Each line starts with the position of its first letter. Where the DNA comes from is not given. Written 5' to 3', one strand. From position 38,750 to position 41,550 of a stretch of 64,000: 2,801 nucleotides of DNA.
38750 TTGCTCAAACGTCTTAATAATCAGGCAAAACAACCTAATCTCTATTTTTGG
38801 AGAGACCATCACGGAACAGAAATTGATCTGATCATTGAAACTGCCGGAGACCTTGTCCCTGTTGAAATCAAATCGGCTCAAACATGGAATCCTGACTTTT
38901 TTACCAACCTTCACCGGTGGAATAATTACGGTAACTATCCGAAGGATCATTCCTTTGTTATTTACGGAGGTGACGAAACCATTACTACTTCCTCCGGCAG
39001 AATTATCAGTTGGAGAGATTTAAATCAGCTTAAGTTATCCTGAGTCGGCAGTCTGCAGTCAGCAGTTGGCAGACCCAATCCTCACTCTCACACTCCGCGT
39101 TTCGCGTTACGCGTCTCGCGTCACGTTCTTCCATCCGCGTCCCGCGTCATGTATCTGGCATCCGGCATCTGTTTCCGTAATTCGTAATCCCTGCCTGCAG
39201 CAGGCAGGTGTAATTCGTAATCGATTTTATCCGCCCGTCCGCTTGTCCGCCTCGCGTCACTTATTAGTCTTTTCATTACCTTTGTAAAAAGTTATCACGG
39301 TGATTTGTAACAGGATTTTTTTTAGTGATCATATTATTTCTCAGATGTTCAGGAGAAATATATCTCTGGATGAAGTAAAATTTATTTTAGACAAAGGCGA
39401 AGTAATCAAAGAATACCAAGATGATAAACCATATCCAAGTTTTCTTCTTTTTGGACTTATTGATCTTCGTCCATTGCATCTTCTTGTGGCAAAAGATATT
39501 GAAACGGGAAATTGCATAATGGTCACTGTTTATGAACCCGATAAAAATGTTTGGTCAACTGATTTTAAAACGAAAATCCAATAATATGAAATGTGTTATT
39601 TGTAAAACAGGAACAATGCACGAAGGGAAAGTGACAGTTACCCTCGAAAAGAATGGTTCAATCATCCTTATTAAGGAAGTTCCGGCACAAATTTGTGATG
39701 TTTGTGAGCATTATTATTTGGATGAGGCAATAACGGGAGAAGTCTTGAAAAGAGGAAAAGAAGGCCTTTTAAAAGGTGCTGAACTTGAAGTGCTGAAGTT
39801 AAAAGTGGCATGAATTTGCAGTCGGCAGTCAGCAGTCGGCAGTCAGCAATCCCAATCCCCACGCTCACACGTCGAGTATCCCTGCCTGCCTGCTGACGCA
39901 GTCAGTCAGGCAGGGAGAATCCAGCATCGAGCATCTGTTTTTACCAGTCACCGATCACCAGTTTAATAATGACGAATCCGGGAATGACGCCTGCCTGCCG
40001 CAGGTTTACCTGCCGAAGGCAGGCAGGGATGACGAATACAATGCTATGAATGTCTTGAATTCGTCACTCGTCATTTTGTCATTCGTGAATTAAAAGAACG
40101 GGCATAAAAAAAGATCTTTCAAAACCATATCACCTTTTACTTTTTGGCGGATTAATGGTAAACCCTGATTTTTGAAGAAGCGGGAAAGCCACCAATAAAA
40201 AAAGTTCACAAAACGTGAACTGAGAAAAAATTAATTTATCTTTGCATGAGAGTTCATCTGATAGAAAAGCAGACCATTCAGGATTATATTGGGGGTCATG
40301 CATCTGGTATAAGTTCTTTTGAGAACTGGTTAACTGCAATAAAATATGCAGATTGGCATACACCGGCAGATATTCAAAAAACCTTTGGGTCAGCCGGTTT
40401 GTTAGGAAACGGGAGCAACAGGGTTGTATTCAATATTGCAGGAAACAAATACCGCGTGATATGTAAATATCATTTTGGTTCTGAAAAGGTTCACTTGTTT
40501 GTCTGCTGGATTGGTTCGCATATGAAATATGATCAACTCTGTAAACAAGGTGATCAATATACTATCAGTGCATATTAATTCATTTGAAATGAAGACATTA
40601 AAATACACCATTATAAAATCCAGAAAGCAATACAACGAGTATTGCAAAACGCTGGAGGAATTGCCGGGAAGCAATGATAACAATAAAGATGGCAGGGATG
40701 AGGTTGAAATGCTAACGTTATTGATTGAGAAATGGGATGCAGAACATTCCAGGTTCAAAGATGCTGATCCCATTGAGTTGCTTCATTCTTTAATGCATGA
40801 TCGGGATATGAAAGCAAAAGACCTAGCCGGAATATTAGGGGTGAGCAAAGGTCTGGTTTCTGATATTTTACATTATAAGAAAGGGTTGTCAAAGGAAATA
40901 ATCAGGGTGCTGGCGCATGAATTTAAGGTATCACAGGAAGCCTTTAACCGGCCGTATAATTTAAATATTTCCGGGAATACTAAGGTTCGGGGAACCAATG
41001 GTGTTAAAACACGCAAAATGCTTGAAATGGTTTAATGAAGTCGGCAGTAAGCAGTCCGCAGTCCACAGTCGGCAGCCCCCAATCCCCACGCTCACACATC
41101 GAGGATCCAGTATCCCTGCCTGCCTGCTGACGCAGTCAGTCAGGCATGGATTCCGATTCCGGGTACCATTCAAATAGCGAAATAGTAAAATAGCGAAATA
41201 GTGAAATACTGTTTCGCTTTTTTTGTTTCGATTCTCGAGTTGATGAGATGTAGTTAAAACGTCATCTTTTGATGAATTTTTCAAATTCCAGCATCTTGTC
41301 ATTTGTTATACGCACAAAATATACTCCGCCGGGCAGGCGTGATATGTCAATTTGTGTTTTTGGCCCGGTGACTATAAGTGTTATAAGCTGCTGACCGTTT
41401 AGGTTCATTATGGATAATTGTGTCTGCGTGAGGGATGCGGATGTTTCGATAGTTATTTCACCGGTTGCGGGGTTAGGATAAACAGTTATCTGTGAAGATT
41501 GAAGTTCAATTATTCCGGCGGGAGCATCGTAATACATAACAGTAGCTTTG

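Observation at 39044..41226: Intergenic DNA is built from degenerate 7-8-nt stutter arrays assembled into a modular mosaic (STRR-like, multi-family)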

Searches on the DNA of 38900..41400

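Call 45: search_rna_families(source=window, start=38900, end=41400, threshold=evalue, max_evalue=1)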
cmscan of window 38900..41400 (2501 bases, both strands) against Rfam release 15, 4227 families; matches with E-value up to 1: 1.
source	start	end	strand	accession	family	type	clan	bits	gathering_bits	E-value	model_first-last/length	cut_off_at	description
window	40613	40722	+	RF00195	RsmY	Gene; sRNA;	CL00106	15.3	57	1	1-121/121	no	RsmY RNA family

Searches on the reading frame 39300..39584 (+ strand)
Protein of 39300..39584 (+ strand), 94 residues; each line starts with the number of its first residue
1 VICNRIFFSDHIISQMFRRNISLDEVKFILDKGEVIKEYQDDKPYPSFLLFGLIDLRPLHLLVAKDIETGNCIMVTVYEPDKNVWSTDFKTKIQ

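Call 10: search_protein_families(library=pfam, proteins=[window:39300-39584:+])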
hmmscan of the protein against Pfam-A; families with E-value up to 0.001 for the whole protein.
window:39300-39584:+ (94 aa): 1 family
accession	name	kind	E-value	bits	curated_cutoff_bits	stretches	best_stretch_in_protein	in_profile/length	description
PF14076.12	DUF4258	-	4.5e-19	69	25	1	8-79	1-71/71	Domain of unknown function (DUF4258)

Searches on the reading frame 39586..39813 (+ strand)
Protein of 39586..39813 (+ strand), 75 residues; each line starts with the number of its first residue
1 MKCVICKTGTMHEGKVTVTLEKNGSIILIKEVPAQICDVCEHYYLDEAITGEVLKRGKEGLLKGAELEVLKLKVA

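Call 10: search_protein_families(library=pfam, proteins=[window:39586-39813:+])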
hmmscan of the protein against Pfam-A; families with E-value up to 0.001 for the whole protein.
window:39586-39813:+ (75 aa): 2 families
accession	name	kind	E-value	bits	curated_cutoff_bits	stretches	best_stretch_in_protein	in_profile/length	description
PF15731.11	MqsA_antitoxin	-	8.7e-05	23.1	30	1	1-57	1-56/131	Antitoxin component of bacterial toxin-antitoxin system, MqsA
PF14122.12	YokU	-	0.00056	20.3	27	1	2-53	1-54/87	YokU-like protein, putative antitoxin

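Call 52: find_encoding_contigs(protein=window:39586-39813:+, flank=3000, max_places=10)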
Protein window:39586-39813:+ (75 aa): 4 contigs read that carry it; 4 places shown.
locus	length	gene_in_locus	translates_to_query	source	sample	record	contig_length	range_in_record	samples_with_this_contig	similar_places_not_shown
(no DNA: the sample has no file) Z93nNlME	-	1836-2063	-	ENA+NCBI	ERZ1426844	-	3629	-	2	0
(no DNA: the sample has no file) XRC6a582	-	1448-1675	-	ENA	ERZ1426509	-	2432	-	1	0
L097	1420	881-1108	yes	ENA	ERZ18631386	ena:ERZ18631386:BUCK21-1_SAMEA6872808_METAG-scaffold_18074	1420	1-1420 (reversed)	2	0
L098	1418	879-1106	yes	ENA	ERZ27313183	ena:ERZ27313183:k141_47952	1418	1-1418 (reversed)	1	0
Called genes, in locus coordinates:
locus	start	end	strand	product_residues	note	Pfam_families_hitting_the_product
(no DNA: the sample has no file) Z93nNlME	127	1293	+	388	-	PF13173:AAA_14, PF13401:AAA_22 (faint), PF13635:DUF4143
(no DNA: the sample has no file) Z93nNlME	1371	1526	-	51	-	-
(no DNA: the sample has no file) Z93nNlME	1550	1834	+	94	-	PF14076:DUF4258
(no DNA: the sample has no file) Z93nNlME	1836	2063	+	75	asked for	-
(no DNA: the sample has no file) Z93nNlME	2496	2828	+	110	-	PF09907:HigB_toxin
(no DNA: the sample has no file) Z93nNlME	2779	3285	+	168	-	-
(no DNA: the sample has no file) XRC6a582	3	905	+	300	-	?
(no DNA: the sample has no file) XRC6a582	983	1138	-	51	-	-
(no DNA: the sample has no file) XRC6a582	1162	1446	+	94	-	PF14076:DUF4258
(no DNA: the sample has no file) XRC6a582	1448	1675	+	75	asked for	-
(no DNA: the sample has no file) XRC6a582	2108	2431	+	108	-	?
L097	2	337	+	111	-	?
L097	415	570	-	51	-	-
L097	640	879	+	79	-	PF14076:DUF4258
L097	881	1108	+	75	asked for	-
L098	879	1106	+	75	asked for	-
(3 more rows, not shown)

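Call 94: find_homologous_proteins(query=window:39586-39813:+, max_evalue=1e-8)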
Query window:39586-39813:+ (75 aa): 129 proteins with E <= 1e-8 among 129 candidates; the best 120 are listed.
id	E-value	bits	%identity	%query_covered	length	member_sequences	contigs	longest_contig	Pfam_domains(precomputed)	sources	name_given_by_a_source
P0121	1.1e-39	151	97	100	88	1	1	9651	-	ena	-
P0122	1.3e-39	150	97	100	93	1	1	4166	-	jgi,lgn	-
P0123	2.2e-38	147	96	100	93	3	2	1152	-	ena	-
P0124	2.8e-38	146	95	100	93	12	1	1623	-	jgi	-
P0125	7.4e-38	145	95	100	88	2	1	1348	-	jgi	jgi:YgiT-type zinc finger domain-containing protein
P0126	1.4e-37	144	92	100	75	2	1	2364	-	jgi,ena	-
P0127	2.7e-37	143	96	100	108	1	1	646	-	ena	-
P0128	5.8e-37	142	92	100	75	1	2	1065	-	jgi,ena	jgi:YgiT-type zinc finger domain-containing protein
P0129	5.9e-37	142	89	100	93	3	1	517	-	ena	-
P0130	3.5e-36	140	91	100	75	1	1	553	-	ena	-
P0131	3.5e-36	140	89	100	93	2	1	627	-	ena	-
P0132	4.8e-36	139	89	100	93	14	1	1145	-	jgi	jgi:YgiT-type zinc finger domain-containing protein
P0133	7.8e-36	139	92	100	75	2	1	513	-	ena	-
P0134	1.7e-35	138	88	100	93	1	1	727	-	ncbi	-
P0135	5.8e-35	136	87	100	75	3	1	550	PF15731.12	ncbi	-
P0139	1.0e-34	135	87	100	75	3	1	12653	-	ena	-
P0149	2.4e-33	131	83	100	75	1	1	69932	-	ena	-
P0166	8.1e-31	123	76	100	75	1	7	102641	-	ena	-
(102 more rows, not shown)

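Call 95: find_encoding_contigs(protein=P0121, flank=2000, max_places=2)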
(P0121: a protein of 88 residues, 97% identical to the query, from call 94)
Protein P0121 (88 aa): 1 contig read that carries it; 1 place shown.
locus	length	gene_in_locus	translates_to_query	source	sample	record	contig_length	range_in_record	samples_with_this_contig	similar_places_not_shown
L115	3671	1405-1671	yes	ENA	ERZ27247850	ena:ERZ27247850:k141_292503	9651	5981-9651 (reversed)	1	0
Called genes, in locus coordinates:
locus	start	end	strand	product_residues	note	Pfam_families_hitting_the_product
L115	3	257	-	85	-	?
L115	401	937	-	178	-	PF14059:DUF4251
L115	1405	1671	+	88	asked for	-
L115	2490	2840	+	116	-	-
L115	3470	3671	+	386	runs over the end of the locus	PF13173:AAA_14, PF13635:DUF4143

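Call 96: find_encoding_contigs(protein=P0139, flank=2000, max_places=2)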
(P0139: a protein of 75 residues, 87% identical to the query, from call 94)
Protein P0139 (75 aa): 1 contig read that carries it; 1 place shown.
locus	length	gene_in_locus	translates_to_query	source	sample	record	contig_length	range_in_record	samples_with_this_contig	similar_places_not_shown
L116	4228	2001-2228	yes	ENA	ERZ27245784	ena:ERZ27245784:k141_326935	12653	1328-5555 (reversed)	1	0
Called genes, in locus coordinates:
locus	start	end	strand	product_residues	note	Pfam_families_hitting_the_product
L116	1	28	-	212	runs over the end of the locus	PF00440:TetR_N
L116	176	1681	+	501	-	-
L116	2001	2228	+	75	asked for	-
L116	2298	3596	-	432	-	PF01425:Amidase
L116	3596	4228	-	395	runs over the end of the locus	PF02515:CoA_transf_3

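Call 97: find_encoding_contigs(protein=P0149, flank=2000, max_places=2)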
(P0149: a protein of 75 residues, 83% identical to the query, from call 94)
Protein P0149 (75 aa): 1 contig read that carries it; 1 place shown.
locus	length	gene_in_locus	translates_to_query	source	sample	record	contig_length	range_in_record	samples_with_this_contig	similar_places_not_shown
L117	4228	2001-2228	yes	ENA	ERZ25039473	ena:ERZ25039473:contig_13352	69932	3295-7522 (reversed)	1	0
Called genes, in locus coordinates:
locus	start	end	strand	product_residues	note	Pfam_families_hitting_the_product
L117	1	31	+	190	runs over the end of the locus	PF13529:Peptidase_C39_2, PF03412:Peptidase_C39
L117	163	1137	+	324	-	PF07953:Toxin_R_bind_N (faint), PF13385:Laminin_G_3, PF02973:Sialidase (faint), PF18962:Por_Secre_tail (weak)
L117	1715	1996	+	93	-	PF14076:DUF4258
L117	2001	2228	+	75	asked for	-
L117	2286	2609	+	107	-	-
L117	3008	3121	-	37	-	-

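Call 98: find_encoding_contigs(protein=P0166, flank=2000, max_places=2)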
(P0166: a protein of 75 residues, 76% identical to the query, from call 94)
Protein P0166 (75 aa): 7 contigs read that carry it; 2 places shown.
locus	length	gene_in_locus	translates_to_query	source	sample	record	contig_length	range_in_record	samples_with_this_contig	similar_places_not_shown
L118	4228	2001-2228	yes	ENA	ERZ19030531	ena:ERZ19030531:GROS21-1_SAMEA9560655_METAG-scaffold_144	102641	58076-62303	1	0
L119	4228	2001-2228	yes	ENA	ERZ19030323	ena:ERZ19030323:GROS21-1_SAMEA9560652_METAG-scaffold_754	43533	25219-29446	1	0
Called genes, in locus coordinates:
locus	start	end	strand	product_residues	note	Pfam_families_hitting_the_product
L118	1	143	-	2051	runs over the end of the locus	PF07495:Y_Y_Y (faint), PF18911:PKD_4, PF00801:PKD (weak), PF18911:PKD_4 (weak), PF00801:PKD (weak), PF18911:PKD_4, PF07705:CARDB, PF18962:Por_Secre_tail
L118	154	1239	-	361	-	-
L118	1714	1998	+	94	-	PF14076:DUF4258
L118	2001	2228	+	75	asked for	-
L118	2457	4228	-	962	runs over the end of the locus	PF05170:AsmA, PF05359:DUF748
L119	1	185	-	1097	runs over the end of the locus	-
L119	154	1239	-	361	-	-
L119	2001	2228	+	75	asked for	-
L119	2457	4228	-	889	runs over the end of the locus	-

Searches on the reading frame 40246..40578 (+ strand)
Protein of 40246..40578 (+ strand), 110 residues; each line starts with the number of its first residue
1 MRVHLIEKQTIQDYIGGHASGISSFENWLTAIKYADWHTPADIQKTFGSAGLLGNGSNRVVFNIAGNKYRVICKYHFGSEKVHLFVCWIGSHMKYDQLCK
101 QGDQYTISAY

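Call 10: search_protein_families(library=pfam, proteins=[window:40246-40578:+])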
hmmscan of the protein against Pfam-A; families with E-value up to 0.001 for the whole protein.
window:40246-40578:+ (110 aa): 1 family
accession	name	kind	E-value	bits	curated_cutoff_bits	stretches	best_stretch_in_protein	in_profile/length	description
PF09907.15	HigB_toxin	-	3.1e-22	79.1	27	1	24-97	4-73/74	HigB_toxin, RelE-like toxic component of a toxin-antitoxin system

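Call 51: find_encoding_contigs(protein=window:40246-40578:+, flank=3000, max_places=10)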
Protein window:40246-40578:+ (110 aa): 4 contigs read that carry it; 4 places shown.
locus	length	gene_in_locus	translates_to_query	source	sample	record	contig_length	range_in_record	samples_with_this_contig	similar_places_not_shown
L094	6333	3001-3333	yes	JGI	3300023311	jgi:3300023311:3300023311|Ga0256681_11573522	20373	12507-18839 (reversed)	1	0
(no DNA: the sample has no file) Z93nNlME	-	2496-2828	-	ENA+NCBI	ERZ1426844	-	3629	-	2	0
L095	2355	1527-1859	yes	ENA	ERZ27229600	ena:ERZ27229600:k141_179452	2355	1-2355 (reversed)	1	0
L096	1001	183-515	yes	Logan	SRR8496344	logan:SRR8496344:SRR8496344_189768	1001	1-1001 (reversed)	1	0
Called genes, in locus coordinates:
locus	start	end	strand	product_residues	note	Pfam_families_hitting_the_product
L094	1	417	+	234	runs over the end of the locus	PF09603:Fib_succ_major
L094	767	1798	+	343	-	PF13173:AAA_14, PF13635:DUF4143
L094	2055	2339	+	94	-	PF14076:DUF4258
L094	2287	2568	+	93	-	-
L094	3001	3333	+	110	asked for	PF09907:HigB_toxin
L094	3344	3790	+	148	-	-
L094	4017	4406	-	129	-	PF18962:Por_Secre_tail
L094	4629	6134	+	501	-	PF02661:Fic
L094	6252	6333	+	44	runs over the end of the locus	-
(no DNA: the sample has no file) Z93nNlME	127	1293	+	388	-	PF13173:AAA_14, PF13401:AAA_22 (faint), PF13635:DUF4143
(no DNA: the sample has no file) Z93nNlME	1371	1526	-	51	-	-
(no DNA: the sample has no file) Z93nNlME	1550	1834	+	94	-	PF14076:DUF4258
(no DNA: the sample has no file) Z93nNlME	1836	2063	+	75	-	-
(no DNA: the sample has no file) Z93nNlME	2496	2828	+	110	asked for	PF09907:HigB_toxin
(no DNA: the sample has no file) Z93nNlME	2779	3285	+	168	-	-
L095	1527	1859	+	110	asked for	PF09907:HigB_toxin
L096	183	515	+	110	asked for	PF09907:HigB_toxin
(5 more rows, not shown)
